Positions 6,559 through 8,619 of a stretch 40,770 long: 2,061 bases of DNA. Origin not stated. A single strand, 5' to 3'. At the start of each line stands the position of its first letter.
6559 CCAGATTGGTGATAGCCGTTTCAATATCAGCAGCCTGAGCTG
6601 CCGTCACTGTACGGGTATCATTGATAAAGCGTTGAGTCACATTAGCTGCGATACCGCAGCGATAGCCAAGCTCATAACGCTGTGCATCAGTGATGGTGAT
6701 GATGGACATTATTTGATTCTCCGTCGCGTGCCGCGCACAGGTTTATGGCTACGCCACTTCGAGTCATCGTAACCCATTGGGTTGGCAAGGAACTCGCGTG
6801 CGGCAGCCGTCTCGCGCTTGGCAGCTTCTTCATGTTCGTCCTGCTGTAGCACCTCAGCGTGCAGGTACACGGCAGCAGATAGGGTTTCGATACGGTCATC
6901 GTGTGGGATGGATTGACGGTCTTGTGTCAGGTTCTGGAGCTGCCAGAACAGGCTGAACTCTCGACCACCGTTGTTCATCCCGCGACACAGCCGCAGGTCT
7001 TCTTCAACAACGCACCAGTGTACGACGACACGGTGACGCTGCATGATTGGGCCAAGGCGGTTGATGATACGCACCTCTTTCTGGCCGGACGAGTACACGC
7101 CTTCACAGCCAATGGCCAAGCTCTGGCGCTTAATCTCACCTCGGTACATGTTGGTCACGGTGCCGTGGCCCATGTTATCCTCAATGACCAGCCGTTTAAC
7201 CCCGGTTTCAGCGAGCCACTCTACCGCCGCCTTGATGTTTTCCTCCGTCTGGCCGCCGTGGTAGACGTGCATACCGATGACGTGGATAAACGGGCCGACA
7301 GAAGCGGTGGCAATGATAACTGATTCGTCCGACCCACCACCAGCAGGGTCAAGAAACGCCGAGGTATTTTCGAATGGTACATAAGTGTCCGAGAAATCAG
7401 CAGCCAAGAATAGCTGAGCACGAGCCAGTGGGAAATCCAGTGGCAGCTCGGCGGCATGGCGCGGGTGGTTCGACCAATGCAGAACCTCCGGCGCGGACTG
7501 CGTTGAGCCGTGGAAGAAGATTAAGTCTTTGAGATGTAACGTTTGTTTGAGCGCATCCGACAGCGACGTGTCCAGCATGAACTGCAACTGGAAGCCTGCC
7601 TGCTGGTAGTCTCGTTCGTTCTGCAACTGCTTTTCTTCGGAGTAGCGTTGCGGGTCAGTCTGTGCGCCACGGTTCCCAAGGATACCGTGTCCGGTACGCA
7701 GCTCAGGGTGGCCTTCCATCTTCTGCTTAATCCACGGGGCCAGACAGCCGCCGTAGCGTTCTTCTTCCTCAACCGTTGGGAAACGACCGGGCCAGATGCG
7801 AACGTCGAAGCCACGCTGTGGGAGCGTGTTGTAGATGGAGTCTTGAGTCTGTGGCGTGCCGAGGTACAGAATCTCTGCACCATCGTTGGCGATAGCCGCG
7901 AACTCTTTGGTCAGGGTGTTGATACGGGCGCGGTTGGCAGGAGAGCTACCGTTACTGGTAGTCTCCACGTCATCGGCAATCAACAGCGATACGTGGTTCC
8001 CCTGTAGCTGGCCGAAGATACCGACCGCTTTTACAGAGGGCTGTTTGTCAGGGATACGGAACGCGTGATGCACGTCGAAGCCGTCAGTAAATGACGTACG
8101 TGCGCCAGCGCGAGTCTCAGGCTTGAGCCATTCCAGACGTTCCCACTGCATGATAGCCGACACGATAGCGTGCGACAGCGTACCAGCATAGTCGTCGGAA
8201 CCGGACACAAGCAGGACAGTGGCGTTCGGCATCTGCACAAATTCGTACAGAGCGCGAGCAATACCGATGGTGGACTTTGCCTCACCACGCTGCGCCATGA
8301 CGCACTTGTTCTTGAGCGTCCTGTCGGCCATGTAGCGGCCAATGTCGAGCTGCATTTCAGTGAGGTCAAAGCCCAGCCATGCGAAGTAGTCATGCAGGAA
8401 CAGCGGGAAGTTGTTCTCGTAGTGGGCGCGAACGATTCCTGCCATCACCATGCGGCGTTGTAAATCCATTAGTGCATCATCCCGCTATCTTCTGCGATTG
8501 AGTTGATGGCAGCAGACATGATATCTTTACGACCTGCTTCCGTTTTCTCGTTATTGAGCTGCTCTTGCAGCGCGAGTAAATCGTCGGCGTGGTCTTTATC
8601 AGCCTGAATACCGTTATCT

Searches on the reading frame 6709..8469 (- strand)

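Call 72: search_protein_families(library=pfam, proteins=[window:6709-8469:-], max_evalue=0.00001)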
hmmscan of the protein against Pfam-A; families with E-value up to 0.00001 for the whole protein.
window:6709-8469:- (586 aa): 1 family
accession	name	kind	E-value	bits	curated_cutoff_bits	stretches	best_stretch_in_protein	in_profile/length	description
PF22530.2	Terminase-T7_RNaseH-like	-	1.1e-23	84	27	1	373-481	1-108/108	Terminase Bacteriophage T7, Ribonuclease H-like domain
